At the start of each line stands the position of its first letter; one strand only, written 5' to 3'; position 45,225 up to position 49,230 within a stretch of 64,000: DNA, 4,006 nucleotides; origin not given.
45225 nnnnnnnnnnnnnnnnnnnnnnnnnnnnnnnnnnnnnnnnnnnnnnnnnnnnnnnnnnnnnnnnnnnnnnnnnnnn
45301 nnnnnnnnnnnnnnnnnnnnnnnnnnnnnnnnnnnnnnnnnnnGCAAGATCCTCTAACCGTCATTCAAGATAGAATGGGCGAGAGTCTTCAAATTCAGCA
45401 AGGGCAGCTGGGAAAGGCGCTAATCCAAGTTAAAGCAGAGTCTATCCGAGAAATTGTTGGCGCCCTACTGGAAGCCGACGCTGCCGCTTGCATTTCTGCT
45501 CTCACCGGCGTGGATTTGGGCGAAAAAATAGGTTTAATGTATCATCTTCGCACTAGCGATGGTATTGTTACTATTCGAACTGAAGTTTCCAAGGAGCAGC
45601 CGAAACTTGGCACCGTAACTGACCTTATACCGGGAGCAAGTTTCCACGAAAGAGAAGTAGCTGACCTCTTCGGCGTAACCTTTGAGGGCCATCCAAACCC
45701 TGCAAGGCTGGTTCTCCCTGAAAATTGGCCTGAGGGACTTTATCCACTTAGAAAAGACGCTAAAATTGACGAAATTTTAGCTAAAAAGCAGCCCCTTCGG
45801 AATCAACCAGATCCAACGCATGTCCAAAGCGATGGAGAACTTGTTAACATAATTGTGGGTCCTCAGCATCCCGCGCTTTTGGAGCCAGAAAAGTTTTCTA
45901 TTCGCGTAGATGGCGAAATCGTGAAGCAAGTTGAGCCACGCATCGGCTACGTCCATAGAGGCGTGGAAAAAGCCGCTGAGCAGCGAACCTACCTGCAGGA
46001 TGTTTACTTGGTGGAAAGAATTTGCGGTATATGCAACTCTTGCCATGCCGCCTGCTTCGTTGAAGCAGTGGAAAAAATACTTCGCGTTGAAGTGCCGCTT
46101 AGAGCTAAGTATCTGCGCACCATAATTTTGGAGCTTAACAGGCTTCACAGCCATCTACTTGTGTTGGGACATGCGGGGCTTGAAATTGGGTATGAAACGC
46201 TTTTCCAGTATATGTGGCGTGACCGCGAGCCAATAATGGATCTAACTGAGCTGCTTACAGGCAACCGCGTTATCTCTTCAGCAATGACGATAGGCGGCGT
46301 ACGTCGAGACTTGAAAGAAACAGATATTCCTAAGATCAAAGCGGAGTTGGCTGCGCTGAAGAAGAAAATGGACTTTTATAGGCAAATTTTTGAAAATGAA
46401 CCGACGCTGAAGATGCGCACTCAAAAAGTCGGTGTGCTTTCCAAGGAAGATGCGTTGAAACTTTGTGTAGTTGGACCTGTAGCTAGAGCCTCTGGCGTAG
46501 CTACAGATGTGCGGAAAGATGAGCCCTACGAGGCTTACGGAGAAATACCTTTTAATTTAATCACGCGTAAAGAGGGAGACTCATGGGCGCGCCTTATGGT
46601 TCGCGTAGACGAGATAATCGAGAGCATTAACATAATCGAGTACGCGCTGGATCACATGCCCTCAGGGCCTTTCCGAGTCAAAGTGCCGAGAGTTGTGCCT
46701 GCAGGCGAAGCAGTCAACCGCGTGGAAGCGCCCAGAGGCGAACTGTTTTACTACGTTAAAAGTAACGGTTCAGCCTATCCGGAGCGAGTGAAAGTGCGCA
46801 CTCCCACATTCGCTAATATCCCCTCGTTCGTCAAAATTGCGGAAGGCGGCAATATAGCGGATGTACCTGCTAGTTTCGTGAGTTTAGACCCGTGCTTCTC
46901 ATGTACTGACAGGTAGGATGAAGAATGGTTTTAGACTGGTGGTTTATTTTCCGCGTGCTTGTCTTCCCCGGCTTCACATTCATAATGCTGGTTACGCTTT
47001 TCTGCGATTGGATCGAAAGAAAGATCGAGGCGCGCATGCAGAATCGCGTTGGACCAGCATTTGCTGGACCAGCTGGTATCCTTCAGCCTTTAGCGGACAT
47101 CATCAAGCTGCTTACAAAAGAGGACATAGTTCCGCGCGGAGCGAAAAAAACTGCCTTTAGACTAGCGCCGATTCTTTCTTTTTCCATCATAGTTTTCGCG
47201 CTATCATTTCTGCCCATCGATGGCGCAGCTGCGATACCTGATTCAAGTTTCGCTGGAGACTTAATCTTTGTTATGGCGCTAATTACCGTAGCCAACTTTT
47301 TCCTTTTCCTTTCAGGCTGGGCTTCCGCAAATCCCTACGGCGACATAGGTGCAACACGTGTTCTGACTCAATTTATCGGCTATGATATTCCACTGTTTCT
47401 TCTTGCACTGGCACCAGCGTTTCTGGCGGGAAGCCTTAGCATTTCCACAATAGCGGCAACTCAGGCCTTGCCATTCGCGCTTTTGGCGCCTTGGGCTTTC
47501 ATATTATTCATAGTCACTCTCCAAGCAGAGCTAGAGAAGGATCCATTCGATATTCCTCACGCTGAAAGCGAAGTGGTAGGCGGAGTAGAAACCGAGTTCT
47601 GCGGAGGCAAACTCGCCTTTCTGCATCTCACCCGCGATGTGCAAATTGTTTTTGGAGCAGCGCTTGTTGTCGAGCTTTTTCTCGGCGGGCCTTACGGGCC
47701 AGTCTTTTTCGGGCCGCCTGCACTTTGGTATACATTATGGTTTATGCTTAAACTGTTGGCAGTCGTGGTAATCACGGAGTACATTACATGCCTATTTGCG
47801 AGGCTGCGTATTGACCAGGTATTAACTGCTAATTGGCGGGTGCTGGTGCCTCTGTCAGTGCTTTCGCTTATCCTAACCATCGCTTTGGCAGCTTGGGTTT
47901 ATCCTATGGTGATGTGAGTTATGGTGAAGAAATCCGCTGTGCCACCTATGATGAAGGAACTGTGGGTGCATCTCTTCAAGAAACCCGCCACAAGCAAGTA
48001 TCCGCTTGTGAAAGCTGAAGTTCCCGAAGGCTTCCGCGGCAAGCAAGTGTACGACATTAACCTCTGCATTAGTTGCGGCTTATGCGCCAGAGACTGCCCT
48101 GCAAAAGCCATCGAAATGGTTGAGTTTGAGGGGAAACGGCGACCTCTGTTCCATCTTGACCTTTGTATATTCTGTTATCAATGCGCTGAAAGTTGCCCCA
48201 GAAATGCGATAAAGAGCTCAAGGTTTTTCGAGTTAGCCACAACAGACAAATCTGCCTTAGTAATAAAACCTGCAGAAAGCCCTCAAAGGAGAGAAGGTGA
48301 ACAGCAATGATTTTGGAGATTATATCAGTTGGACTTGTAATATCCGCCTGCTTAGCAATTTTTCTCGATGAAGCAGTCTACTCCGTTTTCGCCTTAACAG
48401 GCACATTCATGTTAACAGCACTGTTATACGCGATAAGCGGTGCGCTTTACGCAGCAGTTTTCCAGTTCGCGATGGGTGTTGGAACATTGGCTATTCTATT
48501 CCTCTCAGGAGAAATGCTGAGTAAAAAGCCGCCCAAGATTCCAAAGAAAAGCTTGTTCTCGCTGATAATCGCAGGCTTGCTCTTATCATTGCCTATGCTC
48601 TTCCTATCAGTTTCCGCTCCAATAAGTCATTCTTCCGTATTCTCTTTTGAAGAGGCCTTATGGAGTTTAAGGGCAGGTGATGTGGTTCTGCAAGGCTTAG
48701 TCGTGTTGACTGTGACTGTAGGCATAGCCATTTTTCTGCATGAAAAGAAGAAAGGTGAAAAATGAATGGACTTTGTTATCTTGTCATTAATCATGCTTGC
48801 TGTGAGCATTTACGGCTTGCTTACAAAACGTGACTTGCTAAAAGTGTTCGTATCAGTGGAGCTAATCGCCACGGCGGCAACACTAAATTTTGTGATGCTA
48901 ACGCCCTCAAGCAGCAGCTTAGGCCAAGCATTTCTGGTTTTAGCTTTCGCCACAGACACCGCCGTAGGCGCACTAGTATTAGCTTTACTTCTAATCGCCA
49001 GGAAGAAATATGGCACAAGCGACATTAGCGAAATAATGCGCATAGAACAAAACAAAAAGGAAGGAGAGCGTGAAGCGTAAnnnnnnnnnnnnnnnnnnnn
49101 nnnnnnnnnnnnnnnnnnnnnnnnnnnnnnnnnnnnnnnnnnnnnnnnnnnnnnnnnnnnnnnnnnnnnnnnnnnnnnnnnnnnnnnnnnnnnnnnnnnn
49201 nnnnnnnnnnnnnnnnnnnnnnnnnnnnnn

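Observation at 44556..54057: Complex-I-ordered 11-subunit operon whose catalytic subunits are still a [NiFe]-hydrogenase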

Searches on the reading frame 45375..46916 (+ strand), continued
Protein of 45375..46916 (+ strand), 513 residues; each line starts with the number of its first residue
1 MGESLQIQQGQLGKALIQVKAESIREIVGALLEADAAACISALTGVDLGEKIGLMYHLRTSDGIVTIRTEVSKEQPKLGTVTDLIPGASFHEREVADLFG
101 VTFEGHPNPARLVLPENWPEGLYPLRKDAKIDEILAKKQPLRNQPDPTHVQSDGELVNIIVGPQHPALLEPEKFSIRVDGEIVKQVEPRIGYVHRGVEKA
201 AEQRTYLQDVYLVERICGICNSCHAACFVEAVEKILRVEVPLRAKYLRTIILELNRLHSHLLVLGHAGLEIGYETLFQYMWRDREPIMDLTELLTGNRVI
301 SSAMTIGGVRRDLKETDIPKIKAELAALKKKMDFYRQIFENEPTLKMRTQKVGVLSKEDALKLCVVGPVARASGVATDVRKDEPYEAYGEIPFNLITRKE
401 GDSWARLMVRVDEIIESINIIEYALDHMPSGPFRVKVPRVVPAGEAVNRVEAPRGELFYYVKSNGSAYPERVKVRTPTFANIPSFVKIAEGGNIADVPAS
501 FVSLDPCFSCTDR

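Call 67: find_encoding_contigs(protein=P0246, flank=10000, max_places=1)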
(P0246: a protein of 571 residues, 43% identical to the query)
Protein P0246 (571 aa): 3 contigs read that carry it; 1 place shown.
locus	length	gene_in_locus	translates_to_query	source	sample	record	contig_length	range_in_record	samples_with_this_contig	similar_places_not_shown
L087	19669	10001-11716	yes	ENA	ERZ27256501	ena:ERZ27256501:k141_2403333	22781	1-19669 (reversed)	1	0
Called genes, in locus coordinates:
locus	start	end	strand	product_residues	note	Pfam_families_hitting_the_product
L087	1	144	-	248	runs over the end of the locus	PF01171:ATP_bind_3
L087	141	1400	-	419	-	PF01966:HD (weak), PF19276:HD_assoc_2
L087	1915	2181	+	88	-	-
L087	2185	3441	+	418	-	PF07614:DUF1577, PF07238:PilZ (weak)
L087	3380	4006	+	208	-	PF00565:SNase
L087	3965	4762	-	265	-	PF02646:RmuC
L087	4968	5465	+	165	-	PF13244:MbhD, PF00499:Oxidored_q3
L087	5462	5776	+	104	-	PF00420:Oxidored_q2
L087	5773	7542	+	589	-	PF00662:Proton_antipo_N (weak), PF00361:Proton_antipo_M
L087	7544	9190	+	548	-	PF00361:Proton_antipo_M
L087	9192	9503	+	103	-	-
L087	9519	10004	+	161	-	PF01058:Oxidored_q6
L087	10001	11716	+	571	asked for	PF00329:Complex1_30kDa, PF00374:NiFeSe_Hases, PF00346:Complex1_49kDa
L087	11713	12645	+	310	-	PF00146:NADHdh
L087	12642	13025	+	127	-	PF13183:Fer4_8 (faint), PF14697:Fer4_21 (faint), PF00037:Fer4, PF12797:Fer4_2 (faint), PF12837:Fer4_6 (weak), PF13237:Fer4_10 (weak), PF12838:Fer4_7, PF13187:Fer4_9, +2 more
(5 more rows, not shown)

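Call 68: find_encoding_contigs(protein=P0247, flank=10000, max_places=1)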
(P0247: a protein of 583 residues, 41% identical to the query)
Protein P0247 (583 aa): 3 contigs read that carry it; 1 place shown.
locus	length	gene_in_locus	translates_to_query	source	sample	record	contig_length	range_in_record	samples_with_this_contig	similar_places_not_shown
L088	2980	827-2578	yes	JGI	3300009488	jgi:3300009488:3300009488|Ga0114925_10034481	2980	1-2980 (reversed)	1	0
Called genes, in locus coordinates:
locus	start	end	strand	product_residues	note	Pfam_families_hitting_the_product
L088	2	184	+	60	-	?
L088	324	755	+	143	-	PF01058:Oxidored_q6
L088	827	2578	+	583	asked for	PF00329:Complex1_30kDa, PF00374:NiFeSe_Hases, PF00346:Complex1_49kDa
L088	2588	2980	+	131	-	?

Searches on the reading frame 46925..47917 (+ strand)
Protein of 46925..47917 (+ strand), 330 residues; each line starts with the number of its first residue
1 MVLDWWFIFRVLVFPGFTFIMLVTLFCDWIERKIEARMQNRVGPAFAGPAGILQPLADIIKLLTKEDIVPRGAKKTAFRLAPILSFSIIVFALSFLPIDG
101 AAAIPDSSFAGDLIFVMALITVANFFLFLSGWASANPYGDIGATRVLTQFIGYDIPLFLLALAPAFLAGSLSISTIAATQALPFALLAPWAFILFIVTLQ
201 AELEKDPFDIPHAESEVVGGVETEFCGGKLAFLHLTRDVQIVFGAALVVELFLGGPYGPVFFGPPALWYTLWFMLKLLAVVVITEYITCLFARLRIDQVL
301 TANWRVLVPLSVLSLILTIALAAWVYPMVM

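Call 4: search_protein_families(library=pfam, proteins=[window:46925-47917:+])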
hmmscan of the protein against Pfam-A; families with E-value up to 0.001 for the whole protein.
window:46925-47917:+ (330 aa): 1 family
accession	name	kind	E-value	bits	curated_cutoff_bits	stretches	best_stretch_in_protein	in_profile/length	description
PF00146.26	NADHdh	-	1.1e-85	288.1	27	1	18-318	8-297/298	NADH dehydrogenase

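Call 5: search_protein_families(library=ncbifam, proteins=[window:46925-47917:+])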
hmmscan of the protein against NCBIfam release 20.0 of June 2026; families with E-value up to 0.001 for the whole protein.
window:46925-47917:+ (330 aa): 7 families
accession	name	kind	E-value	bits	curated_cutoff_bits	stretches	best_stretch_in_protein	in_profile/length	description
NF004741.0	PRK06076.1-2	equivalog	2.7e-75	253.7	305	1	4-324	17-335/337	NADH-quinone oxidoreductase subunit NuoH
NF004743.0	PRK06076.1-4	equivalog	3e-61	207.6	494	1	4-320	11-339/433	NADH-quinone oxidoreductase subunit NuoH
NF040610.1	F420_dehyd_FpoH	exception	3.4e-61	207.5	475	1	18-323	21-337/339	F420H2 dehydrogenase subunit FpoH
NF004740.0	PRK06076.1-1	equivalog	1.1e-52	179.7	399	1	17-322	22-320/325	NADH-quinone oxidoreductase subunit NuoH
NF004745.0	PRK06076.1-6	equivalog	2.8e-52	178.1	450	1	18-322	24-333/341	NADH-quinone oxidoreductase subunit NuoH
NF004744.0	PRK06076.1-5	equivalog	7.6e-50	170.1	542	1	21-259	42-283/372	NADH-quinone oxidoreductase subunit NuoH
NF004742.0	PRK06076.1-3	equivalog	8.1e-46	156.8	531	1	5-319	22-345/356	NADH-quinone oxidoreductase subunit NuoH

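Call 42: search_solved_structures(query=window:46925-47917:+, max_evalue=1e-20, show_alignments=2)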
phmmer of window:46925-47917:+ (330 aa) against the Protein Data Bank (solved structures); distinct sequences matched with E-value up to 1e-20: 31.
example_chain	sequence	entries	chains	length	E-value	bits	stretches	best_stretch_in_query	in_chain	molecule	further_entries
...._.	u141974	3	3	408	6.1e-48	167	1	5-320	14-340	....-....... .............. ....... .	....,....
4he8_H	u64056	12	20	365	3e-42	148.3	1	20-324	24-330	NADH-quinone oxidoreductase subunit 8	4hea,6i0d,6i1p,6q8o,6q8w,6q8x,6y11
8ud1_1H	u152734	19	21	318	8.8e-42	146.8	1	17-317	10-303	NADH-ubiquinone oxidoreductase chain 1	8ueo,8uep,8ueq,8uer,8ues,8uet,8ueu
5gpn_e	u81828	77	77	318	1e-41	146.6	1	17-317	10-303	NADH-ubiquinone oxidoreductase chain 1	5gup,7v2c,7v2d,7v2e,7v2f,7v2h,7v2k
6nbq_A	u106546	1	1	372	1.3e-40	142.9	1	24-322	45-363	NdhA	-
6hum_A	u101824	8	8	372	1.7e-40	142.6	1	24-322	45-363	NAD(P)H-quinone oxidoreductase subunit 1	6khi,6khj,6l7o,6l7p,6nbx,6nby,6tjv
7nyh_H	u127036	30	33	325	1.8e-40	142.5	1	22-324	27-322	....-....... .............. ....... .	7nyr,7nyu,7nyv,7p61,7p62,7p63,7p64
7wff_A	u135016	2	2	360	9.3e-40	140.1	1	13-320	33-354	NAD(P)H-quinone oxidoreductase subunit 1, chloroplastic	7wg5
9ti4_s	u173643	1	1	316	1.4e-39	139.5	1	20-319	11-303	NADH-ubiquinone oxidoreductase chain 1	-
9cwt_s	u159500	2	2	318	1.4e-39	139.5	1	20-319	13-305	NADH-ubiquinone oxidoreductase chain 1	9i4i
5xtc_s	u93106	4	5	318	1.7e-39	139.3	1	20-319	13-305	NADH-ubiquinone oxidoreductase chain 1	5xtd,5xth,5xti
5lc5_H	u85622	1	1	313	2.5e-39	138.7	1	20-315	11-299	NADH-ubiquinone oxidoreductase chain 1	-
5ldw_H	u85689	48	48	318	2.6e-39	138.7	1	18-315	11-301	NADH-ubiquinone oxidoreductase chain 1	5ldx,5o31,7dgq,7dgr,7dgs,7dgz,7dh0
9w2u_H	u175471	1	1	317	2.7e-39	138.6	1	19-315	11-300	NADH-ubiquinone oxidoreductase chain 1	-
7eu3_A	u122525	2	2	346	4.9e-39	137.8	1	17-320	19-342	NAD(P)H-quinone oxidoreductase subunit 1, chloroplastic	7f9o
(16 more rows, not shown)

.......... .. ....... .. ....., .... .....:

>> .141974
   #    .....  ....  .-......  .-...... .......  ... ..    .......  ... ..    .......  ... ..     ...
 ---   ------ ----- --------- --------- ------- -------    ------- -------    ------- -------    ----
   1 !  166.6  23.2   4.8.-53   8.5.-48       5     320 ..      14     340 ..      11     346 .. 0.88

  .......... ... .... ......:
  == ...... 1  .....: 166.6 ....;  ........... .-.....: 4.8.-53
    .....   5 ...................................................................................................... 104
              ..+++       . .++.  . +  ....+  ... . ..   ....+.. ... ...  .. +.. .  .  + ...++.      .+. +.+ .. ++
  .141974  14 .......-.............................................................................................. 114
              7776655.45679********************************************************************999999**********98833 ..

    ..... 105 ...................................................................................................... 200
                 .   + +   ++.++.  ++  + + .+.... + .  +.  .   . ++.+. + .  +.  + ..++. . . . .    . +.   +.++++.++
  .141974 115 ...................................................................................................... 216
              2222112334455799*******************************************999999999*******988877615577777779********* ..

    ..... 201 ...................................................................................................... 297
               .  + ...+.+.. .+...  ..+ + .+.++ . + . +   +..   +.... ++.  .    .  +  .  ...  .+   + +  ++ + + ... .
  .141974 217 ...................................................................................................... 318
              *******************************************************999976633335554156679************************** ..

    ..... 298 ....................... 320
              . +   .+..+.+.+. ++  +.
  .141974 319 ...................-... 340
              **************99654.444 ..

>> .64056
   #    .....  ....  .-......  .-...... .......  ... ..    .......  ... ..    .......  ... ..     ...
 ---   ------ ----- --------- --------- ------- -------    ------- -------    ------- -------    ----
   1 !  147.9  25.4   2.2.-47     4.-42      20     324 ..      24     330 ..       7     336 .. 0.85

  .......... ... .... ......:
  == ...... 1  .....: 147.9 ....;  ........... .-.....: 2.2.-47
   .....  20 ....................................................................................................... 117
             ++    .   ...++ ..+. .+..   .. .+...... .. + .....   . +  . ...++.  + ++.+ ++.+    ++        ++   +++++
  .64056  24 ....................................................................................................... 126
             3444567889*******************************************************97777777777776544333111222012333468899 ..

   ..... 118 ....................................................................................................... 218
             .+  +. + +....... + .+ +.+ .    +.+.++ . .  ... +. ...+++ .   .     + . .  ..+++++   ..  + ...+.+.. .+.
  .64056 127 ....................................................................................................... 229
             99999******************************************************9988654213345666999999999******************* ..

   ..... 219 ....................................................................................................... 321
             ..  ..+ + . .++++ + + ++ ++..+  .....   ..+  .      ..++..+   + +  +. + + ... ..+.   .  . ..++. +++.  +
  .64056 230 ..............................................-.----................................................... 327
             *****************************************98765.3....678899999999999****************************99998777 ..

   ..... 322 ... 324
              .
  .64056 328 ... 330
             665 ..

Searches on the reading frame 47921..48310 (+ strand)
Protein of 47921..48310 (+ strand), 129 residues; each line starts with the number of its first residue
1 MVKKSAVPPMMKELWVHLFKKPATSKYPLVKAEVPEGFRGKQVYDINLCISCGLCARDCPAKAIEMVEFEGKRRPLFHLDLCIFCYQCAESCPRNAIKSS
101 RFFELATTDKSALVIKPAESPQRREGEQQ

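Call 4: search_protein_families(library=pfam, proteins=[window:47921-48310:+])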
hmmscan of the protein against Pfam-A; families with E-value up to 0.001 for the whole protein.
window:47921-48310:+ (129 aa): 13 families
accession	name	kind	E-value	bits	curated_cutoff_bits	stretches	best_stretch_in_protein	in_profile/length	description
PF00037.32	Fer4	-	6.4e-14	51.5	21.1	2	77-98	3-24/24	4Fe-4S binding domain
PF12838.12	Fer4_7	-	5.3e-11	43.3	27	1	49-96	2-52/52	4Fe-4S dicluster domain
PF13187.11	Fer4_9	-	1.3e-10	41.6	27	1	49-97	2-52/52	4Fe-4S dicluster domain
PF13484.11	Fer4_16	-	1.8e-09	38.7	30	2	49-69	2-22/66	4Fe-4S double cluster binding domain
PF14697.11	Fer4_21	-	4.1e-09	36.9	35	1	47-98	6-58/59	4Fe-4S dicluster domain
PF12837.12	Fer4_6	-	5.6e-09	36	25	1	44-64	4-24/24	4Fe-4S binding domain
PF13237.11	Fer4_10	-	6.5e-09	36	25.5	1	43-93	3-53/53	4Fe-4S dicluster domain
PF12797.12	Fer4_2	-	1.4e-06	28.3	24.5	0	41-61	2-22/22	4Fe-4S binding domain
PF13534.11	Fer4_17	-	5.7e-06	27.2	22.2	1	41-61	38-58/61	4Fe-4S dicluster domain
PF13183.11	Fer4_8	-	2.3e-05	25.3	27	0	44-62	49-67/68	4Fe-4S dicluster domain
PF12800.12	Fer4_4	-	6.1e-05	23.5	24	0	47-61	2-16/17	4Fe-4S binding domain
PF13459.11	Fer4_15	-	0.00018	22.6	22.4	0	80-116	6-35/66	4Fe-4S single cluster domain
PF25160.1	LdpA_Fe-S-bd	-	0.00019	21.6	27.6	0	47-68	26-47/49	LdpA Fe-S cluster-binding domain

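Call 5: search_protein_families(library=ncbifam, proteins=[window:47921-48310:+])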
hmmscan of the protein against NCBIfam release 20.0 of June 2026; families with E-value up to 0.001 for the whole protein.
window:47921-48310:+ (129 aa): 79 families (the best 25 are shown)
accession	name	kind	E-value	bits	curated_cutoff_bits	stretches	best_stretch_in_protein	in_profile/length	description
NF006221.0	PRK08348.1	subfamily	4.5e-27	94.4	124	1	8-112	4-107/136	NADH-plastoquinone oxidoreductase subunit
NF009053.0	PRK12387.1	subfamily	2.6e-25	89.2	204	1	17-116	8-109/180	formate hydrogenlyase complex iron-sulfur subunit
NF006076.0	PRK08222.1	equivalog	4.4e-24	85.3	270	1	19-116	10-109/181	hydrogenase 4 subunit H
TIGR01971.1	NuoI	subfamily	6.8e-24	83.8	113.05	1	16-117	7-118/121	NADH-quinone oxidoreductase, chain I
NF004541.0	PRK05888.2-2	equivalog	5.3e-21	75.2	217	1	23-119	37-133/168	NADH-quinone oxidoreductase subunit NuoI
NF004537.0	PRK05888.1-3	equivalog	8.2e-19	67.9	163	1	16-114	32-147/204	NADH-quinone oxidoreductase subunit NuoI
NF004543.0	PRK05888.2-5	equivalog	2.1e-17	63.4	243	1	3-110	17-128/217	NADH-quinone oxidoreductase subunit NuoI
NF040612.1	F420_dehyd_FpoI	exception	4e-17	62.3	180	1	17-103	12-105/135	F420H2 dehydrogenase subunit FpoI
NF004545.0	PRK05888.3-1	equivalog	6.6e-17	61.6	229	1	11-119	30-144/154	NADH-quinone oxidoreductase subunit NuoI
NF010590.0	PRK13984.1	equivalog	1.4e-16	59.8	946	1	3-120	8-131/611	putative oxidoreductase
NF004536.0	PRK05888.1-1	equivalog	4.3e-16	58.7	212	1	12-115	18-132/180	NADH-quinone oxidoreductase subunit NuoI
TIGR00403.1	ndhI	equivalog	1.3e-14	54.2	302.35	1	17-113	32-135/183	NAD(P)H-quinone oxidoreductase subunit I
NF004540.0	PRK05888.2-1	equivalog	6e-14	51.8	215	1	17-113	14-119/139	NADH-quinone oxidoreductase subunit NuoI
NF004538.0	PRK05888.1-4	equivalog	7.2e-13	48.5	135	1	17-115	26-135/162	NADH-quinone oxidoreductase subunit NuoI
NF004539.0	PRK05888.1-5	equivalog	7.2e-13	48.5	225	1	17-114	26-134/162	NADH-quinone oxidoreductase subunit NuoI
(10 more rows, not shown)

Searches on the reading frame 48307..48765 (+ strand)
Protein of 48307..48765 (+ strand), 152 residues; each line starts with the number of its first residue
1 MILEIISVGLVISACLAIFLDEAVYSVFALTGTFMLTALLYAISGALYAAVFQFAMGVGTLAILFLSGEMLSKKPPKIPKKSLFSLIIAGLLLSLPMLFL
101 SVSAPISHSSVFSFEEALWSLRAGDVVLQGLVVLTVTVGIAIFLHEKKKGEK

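Call 4: search_protein_families(library=pfam, proteins=[window:48307-48765:+])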
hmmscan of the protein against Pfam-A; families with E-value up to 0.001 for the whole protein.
window:48307-48765:+ (152 aa): 1 family
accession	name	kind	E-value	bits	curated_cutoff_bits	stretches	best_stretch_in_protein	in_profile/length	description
PF00499.25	Oxidored_q3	-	7.4e-09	35.9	33.2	1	13-104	1-97/146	NADH-ubiquinone/plastoquinone oxidoreductase chain 6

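Call 5: search_protein_families(library=ncbifam, proteins=[window:48307-48765:+])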
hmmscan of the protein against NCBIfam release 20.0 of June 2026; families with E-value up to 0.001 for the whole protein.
window:48307-48765:+ (152 aa): 1 family
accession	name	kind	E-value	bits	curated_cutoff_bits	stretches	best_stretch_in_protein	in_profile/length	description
NF005163.0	PRK06638.1-3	equivalog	2.3e-05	23.9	174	1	3-78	12-87/203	NADH-quinone oxidoreductase subunit J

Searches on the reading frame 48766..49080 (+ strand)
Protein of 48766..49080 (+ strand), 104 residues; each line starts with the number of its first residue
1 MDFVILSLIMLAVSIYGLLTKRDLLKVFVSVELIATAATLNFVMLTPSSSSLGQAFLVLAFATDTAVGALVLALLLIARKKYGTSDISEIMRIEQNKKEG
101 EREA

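Call 4: search_protein_families(library=pfam, proteins=[window:48766-49080:+])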
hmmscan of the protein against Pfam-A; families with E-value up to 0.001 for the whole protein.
window:48766-49080:+ (104 aa): 1 family
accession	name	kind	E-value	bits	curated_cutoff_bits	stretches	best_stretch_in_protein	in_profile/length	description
PF00420.29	Oxidored_q2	-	6.7e-14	51.9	26.1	1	3-91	2-91/95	NADH-ubiquinone/plastoquinone oxidoreductase chain 4L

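Call 5: search_protein_families(library=ncbifam, proteins=[window:48766-49080:+])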
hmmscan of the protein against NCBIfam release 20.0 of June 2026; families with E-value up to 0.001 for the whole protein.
window:48766-49080:+ (104 aa): 9 families
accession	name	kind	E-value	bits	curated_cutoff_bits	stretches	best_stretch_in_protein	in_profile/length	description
NF004322.0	PRK05715.1-4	equivalog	4.1e-10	39.6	128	1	3-90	9-99/104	NADH-quinone oxidoreductase subunit NuoK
NF040614.1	F420_dehyd_FpoK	exception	4.5e-10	39.8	145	1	3-90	5-93/98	F420H2 dehydrogenase subunit FpoK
NF004320.0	PRK05715.1-2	equivalog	6.3e-10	39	57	1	2-93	5-97/99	NADH-quinone oxidoreductase subunit NuoK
NF004319.0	PRK05715.1-1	equivalog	1.8e-07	31.3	101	1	4-91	8-96/100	NADH-quinone oxidoreductase subunit NuoK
NF004323.0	PRK05715.1-5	equivalog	2.4e-07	31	89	1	3-92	8-99/102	NADH-quinone oxidoreductase subunit NuoK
NF006250.0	PRK08388.1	equivalog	2.5e-07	31.2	137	1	5-42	7-44/119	putative monovalent cation/H+ antiporter subunit C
NF004321.0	PRK05715.1-3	equivalog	7.8e-07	29.3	91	1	2-91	6-97/101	NADH-quinone oxidoreductase subunit NuoK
NF009304.0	PRK12661.1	equivalog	0.00026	21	152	0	51-93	96-138/140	putative monovalent cation/H+ antiporter subunit C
NF005621.0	PRK07375.1-6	equivalog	0.00033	20.5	126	0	5-44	12-51/120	putative monovalent cation/H+ antiporter subunit C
